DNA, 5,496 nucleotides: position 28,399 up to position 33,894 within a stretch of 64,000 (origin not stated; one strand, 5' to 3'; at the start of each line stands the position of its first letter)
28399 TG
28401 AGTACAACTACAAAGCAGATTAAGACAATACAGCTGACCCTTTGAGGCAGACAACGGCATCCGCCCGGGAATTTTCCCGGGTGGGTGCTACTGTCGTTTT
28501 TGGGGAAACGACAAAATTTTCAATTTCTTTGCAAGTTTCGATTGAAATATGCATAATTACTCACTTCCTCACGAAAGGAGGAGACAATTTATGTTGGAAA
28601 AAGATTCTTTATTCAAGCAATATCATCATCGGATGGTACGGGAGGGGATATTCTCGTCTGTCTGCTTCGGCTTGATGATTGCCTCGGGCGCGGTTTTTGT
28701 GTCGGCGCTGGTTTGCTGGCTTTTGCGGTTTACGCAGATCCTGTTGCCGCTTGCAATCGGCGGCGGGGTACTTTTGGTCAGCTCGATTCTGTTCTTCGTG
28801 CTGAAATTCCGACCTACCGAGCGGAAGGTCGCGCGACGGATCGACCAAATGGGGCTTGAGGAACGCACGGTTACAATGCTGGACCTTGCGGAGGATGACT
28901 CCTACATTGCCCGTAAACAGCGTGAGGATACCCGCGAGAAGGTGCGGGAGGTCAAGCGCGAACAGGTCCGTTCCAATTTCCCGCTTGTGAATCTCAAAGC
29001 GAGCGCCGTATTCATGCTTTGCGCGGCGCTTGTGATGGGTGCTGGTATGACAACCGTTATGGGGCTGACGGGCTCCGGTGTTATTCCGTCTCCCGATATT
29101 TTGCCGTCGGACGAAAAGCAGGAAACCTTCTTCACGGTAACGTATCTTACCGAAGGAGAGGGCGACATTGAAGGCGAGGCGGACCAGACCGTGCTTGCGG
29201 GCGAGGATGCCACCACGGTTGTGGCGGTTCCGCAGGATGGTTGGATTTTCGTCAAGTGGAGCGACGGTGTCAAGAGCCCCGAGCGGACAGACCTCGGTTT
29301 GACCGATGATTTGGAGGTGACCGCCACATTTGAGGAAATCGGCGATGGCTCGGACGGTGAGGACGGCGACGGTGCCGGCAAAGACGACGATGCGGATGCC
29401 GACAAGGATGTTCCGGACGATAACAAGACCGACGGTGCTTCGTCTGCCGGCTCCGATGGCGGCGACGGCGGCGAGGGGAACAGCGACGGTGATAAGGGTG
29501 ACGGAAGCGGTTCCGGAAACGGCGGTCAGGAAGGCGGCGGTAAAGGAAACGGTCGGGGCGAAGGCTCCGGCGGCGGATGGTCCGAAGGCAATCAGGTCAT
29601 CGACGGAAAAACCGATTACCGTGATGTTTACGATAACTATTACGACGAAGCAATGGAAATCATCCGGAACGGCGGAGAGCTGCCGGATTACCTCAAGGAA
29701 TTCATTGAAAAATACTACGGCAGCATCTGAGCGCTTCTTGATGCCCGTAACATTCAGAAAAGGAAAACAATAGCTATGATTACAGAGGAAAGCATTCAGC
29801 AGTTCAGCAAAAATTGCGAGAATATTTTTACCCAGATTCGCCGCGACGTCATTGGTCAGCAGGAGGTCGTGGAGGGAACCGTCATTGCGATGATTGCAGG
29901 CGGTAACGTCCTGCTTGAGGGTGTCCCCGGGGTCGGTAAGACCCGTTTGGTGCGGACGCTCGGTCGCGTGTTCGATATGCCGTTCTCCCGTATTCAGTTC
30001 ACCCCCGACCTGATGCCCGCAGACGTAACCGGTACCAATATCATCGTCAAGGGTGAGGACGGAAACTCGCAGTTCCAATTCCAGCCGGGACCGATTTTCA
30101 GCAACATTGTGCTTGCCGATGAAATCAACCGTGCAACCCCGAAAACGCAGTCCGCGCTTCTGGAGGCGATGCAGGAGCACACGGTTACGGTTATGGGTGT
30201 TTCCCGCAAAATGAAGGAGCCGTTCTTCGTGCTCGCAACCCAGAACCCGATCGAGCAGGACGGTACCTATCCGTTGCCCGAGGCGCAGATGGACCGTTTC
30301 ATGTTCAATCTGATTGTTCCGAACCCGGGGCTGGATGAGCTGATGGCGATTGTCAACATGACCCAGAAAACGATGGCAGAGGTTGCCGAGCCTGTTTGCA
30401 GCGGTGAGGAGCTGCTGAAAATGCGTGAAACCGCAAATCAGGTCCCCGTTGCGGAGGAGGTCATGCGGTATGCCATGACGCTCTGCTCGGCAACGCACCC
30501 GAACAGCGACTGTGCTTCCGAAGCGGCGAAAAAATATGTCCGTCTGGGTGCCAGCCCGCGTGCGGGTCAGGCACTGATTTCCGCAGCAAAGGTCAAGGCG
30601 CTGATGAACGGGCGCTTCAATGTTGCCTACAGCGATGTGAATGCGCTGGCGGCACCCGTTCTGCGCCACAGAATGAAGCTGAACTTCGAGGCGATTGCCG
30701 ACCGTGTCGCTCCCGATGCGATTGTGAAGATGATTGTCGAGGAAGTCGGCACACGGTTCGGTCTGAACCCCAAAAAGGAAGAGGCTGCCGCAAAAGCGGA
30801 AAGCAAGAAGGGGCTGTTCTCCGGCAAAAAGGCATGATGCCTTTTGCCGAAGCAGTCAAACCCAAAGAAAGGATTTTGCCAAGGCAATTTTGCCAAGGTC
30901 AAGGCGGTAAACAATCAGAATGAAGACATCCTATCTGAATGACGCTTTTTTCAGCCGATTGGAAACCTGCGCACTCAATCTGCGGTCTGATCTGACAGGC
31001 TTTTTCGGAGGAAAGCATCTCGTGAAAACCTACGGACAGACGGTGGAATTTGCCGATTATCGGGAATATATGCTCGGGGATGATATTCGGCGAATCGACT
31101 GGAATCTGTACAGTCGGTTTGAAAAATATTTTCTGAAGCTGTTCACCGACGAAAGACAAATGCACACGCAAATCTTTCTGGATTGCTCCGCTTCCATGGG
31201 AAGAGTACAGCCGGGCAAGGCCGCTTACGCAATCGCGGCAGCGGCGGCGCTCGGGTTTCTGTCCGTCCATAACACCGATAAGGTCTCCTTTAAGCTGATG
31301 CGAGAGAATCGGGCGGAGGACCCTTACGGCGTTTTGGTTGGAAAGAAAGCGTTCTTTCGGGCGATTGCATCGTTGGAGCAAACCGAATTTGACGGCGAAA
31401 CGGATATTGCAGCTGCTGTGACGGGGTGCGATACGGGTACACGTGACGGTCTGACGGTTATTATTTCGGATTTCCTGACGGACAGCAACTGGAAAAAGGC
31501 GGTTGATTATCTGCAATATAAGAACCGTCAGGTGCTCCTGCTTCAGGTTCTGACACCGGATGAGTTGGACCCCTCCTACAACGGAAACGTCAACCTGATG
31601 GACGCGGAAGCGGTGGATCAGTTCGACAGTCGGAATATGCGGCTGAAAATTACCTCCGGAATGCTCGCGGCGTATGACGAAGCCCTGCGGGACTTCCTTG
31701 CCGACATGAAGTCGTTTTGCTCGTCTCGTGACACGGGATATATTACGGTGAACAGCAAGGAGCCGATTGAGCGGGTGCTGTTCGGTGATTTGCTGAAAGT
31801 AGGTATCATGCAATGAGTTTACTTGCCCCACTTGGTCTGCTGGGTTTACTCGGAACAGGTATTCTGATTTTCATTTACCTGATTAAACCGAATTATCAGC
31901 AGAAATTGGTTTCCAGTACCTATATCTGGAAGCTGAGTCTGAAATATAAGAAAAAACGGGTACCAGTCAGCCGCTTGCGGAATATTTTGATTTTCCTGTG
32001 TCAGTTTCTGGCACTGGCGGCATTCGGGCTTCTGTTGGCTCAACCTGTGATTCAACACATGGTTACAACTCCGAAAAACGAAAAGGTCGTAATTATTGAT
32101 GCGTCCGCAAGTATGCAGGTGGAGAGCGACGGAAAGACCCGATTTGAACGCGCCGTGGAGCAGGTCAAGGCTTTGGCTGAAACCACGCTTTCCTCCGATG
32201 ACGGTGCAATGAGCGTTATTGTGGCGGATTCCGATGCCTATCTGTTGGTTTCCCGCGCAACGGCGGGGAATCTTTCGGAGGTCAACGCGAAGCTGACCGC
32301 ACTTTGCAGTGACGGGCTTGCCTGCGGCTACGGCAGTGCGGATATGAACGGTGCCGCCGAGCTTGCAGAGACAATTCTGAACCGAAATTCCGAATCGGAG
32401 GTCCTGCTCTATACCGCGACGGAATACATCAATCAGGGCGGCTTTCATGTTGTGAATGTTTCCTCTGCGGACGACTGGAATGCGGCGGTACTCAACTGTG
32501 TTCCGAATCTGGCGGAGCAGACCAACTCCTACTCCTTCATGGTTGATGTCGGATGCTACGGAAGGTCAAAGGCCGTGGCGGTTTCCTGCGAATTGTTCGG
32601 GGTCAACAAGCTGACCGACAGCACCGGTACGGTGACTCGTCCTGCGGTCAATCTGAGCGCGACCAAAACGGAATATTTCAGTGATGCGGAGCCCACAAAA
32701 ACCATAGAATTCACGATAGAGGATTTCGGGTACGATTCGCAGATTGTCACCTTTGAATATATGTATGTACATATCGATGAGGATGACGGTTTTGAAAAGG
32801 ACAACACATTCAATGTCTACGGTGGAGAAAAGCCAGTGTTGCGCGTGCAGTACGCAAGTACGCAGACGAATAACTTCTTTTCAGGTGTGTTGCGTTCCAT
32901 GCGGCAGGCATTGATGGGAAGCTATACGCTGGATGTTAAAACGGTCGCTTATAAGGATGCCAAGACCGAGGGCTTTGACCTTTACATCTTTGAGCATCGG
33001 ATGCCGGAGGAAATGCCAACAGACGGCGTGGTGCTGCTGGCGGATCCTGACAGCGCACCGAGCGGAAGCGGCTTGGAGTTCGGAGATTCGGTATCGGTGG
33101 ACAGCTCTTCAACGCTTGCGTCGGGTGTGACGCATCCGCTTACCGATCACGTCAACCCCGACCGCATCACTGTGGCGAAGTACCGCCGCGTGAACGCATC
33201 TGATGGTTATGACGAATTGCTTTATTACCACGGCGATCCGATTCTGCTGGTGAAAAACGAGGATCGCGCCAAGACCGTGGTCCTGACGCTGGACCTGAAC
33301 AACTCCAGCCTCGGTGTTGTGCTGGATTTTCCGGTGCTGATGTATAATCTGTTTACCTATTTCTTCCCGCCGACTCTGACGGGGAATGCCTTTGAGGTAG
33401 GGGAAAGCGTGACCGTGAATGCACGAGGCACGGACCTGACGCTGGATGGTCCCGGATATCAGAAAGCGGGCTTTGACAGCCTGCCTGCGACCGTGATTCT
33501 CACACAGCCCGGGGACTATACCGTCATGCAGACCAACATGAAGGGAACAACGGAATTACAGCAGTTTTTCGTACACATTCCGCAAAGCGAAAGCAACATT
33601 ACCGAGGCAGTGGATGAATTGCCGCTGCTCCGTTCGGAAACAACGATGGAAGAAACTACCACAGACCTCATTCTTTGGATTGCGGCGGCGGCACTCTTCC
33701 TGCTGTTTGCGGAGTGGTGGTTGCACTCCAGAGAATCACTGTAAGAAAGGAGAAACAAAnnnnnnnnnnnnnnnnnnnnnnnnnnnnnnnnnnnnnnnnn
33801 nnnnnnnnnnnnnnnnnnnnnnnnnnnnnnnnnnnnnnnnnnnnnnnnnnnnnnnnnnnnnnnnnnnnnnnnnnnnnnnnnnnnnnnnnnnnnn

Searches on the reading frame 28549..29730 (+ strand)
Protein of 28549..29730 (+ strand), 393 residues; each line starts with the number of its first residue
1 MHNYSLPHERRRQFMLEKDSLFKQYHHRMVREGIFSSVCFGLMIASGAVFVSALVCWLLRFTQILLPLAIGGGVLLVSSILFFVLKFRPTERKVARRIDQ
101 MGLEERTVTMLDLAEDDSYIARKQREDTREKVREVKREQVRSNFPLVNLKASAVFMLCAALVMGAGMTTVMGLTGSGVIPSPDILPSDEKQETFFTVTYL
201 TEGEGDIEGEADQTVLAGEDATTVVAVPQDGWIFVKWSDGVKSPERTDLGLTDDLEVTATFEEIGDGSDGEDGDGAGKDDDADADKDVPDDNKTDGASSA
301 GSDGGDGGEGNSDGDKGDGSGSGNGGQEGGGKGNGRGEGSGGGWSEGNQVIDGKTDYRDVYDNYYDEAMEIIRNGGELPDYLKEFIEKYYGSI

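Call 10: search_protein_families(library=pfam, proteins=[window:28549-29730:+], max_evalue=0.00001)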
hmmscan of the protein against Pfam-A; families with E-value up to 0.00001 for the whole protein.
window:28549-29730:+ (393 aa): 1 family
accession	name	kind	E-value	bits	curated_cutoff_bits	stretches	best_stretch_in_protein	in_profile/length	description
PF18998.6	Flg_new_2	-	5e-08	33.3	23.6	1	196-264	2-72/73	Divergent InlB B-repeat domain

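Call 80: search_protein_families(library=pfam, proteins=[window:28591-29727:+], max_evalue=0.1)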
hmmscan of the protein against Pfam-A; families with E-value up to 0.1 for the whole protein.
window:28591-29727:+ (379 aa): 2 families
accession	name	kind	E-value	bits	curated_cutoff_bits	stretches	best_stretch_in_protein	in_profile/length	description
PF18998.6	Flg_new_2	-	4.7e-08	33.4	23.6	1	182-250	2-72/73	Divergent InlB B-repeat domain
PF09479.16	Flg_new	-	0.037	14.6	27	1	181-225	1-40/65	Listeria-Bacteroides repeat domain (List_Bact_rpt)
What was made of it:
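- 28591..29730 (+): Conserved partner gene: 379-aa protein with about 3 TM helices, an external divergent B-repeat and an acidic/Gly-rich tail. Pfam Flg_new_2, E 5e-8 (calls 10, 80).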

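Call 84: search_protein_families(library=ncbifam, proteins=[window:28591-29727:+], max_evalue=0.001)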
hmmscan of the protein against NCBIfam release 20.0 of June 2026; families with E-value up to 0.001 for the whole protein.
window:28591-29727:+ (379 aa): 0 families

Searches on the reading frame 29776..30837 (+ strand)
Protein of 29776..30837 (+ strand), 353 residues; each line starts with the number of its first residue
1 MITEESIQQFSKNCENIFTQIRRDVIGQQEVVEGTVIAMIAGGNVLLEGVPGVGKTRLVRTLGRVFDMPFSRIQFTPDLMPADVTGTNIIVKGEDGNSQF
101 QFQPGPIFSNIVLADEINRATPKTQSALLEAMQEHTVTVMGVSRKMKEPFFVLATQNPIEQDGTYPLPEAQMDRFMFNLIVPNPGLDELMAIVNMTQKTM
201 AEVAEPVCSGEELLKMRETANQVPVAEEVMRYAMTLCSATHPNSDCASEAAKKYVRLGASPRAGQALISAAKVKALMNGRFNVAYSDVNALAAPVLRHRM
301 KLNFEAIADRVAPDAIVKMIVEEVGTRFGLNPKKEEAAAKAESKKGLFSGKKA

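Call 10: search_protein_families(library=pfam, proteins=[window:29776-30837:+], max_evalue=0.00001)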
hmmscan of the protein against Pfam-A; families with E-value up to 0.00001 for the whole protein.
window:29776-30837:+ (353 aa): 6 families
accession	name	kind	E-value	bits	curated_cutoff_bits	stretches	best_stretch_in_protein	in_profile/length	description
PF07726.17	AAA_3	-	6.5e-62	207.7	27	1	45-177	2-131/131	ATPase family associated with various cellular activities (AAA)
PF17863.7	AAA_lid_2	-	4.7e-17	61.9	22.7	1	250-318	4-72/74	AAA lid domain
PF07728.20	AAA_5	-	1.2e-13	51.7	22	1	44-175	1-139/139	AAA domain (dynein-related subfamily)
PF20030.5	bpMoxR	-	2.2e-10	40.4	27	1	15-195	4-180/205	MoxR domain in the MoxR-vWA-beta-propeller ternary systems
PF00493.29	MCM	-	6.8e-07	29.1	23.3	1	24-160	25-175/224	MCM P-loop domain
PF00004.35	AAA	-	9.7e-06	26.5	21.2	0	45-158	1-110/131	ATPase family associated with various cellular activities (AAA)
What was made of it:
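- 29776..30837 (+): MoxR-type AAA+ ATPase. Pfam AAA_3, E 6.5e-62 (call 10).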

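Call 67: list_cluster_members(proteins=[P0001, window:29776-30834:+])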
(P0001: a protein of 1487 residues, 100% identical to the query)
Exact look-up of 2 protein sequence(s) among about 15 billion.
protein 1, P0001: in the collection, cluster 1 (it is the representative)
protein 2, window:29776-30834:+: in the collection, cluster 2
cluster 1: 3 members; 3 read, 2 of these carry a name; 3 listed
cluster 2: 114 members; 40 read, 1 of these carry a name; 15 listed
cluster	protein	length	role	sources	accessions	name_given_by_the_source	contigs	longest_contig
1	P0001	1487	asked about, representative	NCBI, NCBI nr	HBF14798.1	MAG TPA: hypothetical protein DDW30_03780, partial [Clostridiales bacterium] | hypothetical protein [Clostridiales bacterium]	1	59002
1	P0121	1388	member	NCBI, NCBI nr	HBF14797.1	MAG TPA: hypothetical protein DDW30_03775 [Clostridiales bacterium] | hypothetical protein [Clostridiales bacterium]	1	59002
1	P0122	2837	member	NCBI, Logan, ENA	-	-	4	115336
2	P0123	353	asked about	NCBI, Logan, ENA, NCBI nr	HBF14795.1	MAG TPA: AAA family ATPase [Clostridiales bacterium] | AAA family ATPase [Clostridiales bacterium]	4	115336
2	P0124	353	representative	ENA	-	-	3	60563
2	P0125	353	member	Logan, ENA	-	-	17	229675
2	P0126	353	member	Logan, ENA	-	-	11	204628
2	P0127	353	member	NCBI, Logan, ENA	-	-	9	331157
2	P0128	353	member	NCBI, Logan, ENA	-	-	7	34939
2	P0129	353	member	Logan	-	-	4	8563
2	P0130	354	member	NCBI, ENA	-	-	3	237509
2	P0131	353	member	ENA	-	-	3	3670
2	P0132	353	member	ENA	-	-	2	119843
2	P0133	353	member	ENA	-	-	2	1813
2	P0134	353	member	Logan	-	-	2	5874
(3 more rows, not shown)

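Call 84: search_protein_families(library=ncbifam, proteins=[window:29776-30834:+], max_evalue=0.001)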
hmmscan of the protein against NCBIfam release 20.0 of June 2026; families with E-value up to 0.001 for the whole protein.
window:29776-30834:+ (353 aa): 11 families
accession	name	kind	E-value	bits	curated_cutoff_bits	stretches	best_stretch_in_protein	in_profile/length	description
TIGR02031.1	BchD-ChlD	equivalog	4.9e-11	42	499.55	1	45-302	19-273/608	magnesium chelatase ATPase subunit D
TIGR02442.1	Cob-chelat-sub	hypoth_equivalog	1.7e-06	26.8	779.45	1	109-302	128-312/641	putative cobaltochelatase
TIGR02640.1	gas_vesic_GvpN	equivalog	3.2e-06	26.8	266.8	1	113-207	110-208/262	gas vesicle protein GvpN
TIGR00764.1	lon_rel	equivalog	7.9e-06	24.7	516.6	0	24-66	19-61/608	ATP-dependent protease LonB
TIGR00368.1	TIGR00368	hypoth_equivalog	8.6e-05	21.3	362.4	1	12-63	181-232/499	YifB family Mg chelatase-like AAA ATPase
NF047784.1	MadB_ATPase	equivalog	0.00014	21.1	475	0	24-74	15-65/298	MadB family AAA-type ATPase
NF007365.0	PRK09862.1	equivalog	0.00026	19.7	530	0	20-62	188-230/506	YifB family Mg chelatase-like AAA ATPase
NF009943.0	PRK13406.1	equivalog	0.00032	19.4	571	1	115-300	100-255/585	magnesium chelatase subunit D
NF009883.0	PRK13341.1-4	equivalog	0.00032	18.7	668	1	39-151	52-153/729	AAA family ATPase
TIGR02639.1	ClpA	equivalog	0.00075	17.8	993.15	0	43-73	488-518/734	ATP-dependent Clp protease ATP-binding subunit ClpA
NF003745.1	PRK05342.1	equivalog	0.00081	18.4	359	0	40-71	107-138/418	ATP-dependent Clp protease ATP-binding subunit ClpX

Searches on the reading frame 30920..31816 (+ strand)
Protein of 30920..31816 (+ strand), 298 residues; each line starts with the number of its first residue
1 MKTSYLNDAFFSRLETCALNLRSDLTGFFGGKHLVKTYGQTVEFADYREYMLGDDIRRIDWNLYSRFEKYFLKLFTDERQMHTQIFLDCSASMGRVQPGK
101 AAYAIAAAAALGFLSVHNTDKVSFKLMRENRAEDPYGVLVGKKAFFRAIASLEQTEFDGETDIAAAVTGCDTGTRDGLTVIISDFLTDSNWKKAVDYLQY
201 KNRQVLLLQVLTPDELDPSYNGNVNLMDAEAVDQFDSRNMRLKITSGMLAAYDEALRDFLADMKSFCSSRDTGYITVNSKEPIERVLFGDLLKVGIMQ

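Call 10: search_protein_families(library=pfam, proteins=[window:30920-31816:+], max_evalue=0.00001)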
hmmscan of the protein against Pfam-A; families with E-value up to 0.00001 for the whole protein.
window:30920-31816:+ (298 aa): 1 family
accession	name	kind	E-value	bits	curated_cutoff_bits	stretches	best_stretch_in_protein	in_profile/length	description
PF01882.25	DUF58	-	1.7e-31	109.5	23.4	1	46-235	1-193/216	Protein of unknown function DUF58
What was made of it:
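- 30920..31816 (+): DUF58 protein. Pfam DUF58, E 1.7e-31 (call 10).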

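Call 84: search_protein_families(library=ncbifam, proteins=[window:30920-31813:+], max_evalue=0.001)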
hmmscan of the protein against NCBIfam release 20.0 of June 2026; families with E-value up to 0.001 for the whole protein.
window:30920-31813:+ (298 aa): 0 families

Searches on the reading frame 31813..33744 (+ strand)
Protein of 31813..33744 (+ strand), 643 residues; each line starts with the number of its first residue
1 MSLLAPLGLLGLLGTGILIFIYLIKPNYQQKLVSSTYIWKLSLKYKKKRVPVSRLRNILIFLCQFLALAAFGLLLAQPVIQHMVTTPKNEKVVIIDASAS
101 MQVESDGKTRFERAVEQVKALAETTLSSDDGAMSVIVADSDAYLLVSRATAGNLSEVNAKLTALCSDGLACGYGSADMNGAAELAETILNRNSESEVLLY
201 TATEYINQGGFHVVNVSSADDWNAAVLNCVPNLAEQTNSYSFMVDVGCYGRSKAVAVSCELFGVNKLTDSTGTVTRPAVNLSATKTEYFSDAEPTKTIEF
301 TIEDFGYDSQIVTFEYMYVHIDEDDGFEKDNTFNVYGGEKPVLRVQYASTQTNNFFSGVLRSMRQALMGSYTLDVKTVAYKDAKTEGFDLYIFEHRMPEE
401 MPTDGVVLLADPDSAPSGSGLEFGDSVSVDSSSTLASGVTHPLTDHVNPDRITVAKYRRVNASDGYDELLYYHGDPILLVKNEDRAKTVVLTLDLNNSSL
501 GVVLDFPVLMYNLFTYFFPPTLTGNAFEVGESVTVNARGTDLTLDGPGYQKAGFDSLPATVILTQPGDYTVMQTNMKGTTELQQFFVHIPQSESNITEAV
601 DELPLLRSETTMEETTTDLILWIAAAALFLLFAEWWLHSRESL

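Call 10: search_protein_families(library=pfam, proteins=[window:31813-33744:+], max_evalue=0.00001)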
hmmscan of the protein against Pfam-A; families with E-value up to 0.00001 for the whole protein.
window:31813-33744:+ (643 aa): 2 families
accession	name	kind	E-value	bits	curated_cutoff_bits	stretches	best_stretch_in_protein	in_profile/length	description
PF13519.12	VWA_2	-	5.5e-09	37.1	27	1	92-201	2-104/107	von Willebrand factor type A domain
PF07584.16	BatA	-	1.5e-07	32.2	25.9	1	1-78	1-77/77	Aerotolerance regulator N-terminal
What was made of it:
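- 31813..33744 (+): BatA-like membrane protein with one VWA domain. Pfam BatA and VWA_2 (call 10).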

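Call 84: search_protein_families(library=ncbifam, proteins=[window:31813-33741:+], max_evalue=0.001)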
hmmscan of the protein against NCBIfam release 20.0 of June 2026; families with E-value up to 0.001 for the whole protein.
window:31813-33741:+ (643 aa): 0 families
